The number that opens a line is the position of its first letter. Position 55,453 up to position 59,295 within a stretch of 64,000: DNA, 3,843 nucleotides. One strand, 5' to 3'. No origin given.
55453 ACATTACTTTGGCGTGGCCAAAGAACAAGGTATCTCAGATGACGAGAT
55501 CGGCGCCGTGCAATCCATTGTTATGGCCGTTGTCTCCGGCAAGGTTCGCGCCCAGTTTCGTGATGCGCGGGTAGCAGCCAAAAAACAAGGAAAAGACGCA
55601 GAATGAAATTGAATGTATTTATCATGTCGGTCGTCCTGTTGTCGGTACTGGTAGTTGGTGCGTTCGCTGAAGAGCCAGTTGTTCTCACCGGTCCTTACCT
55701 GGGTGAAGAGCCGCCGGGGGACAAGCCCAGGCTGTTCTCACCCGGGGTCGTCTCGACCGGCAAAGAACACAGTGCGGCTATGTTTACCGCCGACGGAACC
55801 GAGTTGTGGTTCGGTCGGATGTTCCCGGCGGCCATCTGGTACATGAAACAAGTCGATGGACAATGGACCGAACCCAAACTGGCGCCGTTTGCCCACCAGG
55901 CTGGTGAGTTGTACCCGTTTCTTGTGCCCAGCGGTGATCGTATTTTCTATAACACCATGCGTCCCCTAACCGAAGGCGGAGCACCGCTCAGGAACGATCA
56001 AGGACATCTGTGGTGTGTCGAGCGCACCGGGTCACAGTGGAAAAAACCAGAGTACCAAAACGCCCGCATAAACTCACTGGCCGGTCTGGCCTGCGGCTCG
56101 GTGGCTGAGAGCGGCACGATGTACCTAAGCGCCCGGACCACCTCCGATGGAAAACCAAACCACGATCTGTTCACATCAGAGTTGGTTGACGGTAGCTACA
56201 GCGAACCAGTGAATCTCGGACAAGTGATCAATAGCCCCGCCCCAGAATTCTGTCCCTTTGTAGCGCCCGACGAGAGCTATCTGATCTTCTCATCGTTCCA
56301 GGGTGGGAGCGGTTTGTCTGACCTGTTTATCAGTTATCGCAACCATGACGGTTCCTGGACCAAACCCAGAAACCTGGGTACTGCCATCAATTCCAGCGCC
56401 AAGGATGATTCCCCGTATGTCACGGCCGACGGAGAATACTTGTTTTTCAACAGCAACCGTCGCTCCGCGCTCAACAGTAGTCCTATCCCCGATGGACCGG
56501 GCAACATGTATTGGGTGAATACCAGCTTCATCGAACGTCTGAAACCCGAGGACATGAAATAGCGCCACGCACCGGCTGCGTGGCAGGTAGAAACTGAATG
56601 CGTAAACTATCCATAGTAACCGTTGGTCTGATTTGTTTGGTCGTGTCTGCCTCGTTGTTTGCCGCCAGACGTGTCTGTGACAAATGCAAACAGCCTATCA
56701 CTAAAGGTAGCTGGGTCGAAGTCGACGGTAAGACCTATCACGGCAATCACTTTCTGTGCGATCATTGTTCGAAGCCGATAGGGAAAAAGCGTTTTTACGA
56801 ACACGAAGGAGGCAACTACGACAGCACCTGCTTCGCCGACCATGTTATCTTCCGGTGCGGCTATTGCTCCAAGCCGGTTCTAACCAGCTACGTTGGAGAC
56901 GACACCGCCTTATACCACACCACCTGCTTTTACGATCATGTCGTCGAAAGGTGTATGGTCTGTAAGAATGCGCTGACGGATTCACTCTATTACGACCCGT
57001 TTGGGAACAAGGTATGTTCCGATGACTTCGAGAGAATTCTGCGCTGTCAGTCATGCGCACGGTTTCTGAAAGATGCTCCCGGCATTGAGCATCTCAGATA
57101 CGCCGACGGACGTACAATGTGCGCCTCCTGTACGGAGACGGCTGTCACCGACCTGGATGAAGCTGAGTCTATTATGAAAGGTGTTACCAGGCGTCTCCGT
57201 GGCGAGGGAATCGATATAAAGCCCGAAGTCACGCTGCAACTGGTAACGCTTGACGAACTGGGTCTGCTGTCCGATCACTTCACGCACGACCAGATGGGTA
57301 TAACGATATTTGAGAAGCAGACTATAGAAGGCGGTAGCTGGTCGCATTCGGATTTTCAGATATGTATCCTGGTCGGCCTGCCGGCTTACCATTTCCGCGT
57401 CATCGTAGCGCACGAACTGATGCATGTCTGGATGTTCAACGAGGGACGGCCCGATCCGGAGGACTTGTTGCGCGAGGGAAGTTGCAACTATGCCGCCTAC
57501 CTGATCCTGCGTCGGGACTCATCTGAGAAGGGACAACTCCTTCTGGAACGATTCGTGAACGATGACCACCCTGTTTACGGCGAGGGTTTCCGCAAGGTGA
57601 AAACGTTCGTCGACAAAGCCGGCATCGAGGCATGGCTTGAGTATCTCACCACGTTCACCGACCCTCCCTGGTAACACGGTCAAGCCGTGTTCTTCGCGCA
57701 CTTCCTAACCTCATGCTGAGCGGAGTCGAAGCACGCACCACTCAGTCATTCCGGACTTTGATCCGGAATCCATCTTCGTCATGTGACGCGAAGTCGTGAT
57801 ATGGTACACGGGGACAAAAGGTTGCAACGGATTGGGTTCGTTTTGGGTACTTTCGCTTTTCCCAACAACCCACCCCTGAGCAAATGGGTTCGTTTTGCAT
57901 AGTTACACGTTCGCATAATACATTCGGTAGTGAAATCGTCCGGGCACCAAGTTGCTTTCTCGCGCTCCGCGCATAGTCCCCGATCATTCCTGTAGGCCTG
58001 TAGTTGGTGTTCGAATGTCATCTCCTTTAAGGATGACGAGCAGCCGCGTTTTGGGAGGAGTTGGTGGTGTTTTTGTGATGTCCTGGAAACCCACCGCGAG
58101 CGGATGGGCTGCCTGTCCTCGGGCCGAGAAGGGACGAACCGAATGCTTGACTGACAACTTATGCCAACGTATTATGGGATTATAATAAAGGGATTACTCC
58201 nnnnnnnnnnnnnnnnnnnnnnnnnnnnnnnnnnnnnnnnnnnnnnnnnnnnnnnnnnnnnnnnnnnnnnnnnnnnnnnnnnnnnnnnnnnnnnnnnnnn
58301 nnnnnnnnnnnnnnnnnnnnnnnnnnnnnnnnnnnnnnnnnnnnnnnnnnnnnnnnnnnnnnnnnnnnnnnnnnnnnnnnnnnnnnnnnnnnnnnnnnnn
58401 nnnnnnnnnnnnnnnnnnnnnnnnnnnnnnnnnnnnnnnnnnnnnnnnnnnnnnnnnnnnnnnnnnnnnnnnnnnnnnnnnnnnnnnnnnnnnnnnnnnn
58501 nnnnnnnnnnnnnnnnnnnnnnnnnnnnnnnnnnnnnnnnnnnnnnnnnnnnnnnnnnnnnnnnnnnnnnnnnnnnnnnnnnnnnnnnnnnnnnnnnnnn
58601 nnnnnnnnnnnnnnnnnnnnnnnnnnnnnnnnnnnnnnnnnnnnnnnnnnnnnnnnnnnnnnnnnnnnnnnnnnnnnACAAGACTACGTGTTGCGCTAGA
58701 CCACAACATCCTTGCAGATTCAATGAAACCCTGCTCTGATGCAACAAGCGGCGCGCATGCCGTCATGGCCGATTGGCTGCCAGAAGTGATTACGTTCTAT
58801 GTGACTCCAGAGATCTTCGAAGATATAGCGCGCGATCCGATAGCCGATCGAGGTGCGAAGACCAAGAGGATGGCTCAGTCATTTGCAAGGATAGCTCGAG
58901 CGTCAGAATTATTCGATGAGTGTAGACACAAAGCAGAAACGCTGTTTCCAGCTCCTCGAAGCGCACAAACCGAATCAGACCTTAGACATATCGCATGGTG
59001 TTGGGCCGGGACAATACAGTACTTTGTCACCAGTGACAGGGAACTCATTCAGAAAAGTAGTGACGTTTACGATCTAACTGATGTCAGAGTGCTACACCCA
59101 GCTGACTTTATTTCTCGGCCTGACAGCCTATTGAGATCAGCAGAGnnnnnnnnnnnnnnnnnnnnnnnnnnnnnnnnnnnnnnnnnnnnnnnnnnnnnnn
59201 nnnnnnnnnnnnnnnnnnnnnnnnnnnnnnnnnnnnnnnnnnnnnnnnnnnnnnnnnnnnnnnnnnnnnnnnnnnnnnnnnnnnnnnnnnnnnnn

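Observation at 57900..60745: Low-GC two-gene insert: GNAT + PIN-like + GNAT-like + ASCH-like fusion overlapping a stand-alone ASCH gene (candidate RNA-targeting toxin/defence module)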

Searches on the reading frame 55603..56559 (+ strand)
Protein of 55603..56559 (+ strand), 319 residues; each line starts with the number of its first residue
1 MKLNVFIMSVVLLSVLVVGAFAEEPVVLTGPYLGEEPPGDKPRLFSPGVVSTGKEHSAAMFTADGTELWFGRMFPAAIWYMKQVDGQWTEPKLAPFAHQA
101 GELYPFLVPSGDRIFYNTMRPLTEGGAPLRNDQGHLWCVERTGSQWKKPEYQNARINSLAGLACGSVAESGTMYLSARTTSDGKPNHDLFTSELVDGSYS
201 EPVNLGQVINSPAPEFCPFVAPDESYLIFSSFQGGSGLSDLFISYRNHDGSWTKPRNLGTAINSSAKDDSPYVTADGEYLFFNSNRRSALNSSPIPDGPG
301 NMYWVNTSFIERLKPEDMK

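Call 95: search_protein_families(library=pfam, proteins=[window:55603-56559:+], max_evalue=0.001)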
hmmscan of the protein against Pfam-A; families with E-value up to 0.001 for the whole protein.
window:55603-56559:+ (319 aa): 1 family
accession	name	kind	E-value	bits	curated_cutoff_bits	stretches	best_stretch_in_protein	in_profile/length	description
PF07676.18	PD40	-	4.2e-16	58.9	20.9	1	205-242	1-37/38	WD40-like Beta Propeller Repeat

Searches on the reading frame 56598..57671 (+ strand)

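Call 95: search_protein_families(library=pfam, proteins=[window:56598-57671:+], max_evalue=0.001)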
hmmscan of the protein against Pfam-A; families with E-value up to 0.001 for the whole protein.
window:56598-57671:+ (358 aa): 2 families
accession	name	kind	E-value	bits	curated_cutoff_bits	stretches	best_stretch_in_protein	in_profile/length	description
PF00412.28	LIM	-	1.1e-15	58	22.9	2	27-81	1-56/58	LIM domain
PF12315.14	DA1-like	-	3.3e-12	46.7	25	1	255-305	82-132/213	Protein DA1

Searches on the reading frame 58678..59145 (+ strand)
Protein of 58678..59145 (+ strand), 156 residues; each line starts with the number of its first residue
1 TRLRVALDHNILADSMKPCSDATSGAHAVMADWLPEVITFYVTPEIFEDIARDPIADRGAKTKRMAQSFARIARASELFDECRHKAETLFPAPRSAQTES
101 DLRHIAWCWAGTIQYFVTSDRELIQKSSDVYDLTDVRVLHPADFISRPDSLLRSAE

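Call 110: search_solved_structures(query=A6, max_evalue=10, show_alignments=1)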
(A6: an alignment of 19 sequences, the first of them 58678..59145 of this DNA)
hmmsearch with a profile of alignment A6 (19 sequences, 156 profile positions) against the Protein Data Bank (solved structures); distinct sequences matched with E-value up to 10: 2.
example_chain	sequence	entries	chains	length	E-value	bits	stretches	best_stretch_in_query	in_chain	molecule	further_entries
7by2_B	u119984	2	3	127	0.27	14.3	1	5-81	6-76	Ribonuclease VapC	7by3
6id6_A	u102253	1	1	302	1.8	11.6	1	44-71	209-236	Putative S-adenosyl-L-methionine-dependent methyltransferase Rv0731c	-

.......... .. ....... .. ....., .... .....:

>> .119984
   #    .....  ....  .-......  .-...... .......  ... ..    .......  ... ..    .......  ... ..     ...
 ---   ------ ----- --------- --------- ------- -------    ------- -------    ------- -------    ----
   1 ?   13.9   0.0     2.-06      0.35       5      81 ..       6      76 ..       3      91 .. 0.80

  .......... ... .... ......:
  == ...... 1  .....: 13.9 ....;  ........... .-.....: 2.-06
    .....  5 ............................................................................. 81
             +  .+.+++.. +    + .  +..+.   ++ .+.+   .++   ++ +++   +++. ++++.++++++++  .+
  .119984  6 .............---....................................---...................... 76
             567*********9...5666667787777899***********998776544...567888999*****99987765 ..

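Call 111: search_protein_families(library=pfam, alignment_id=A6, max_evalue=0.01)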
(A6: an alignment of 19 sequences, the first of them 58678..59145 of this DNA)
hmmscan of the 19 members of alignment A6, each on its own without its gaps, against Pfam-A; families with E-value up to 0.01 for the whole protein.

A. member 1, window:58678-59145:+ (156 aa): 0 families

B. families by the number of members that match (of 19 scanned): 4 families
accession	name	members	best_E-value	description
PF13470.12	PIN_3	14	5.9e-10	PIN domain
PF01850.27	PIN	5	1e-07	PIN domain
PF16289.11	PIN_12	4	0.00028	PIN domain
PF19562.4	DUF6084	1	0.00027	Family of unknown function (DUF6084)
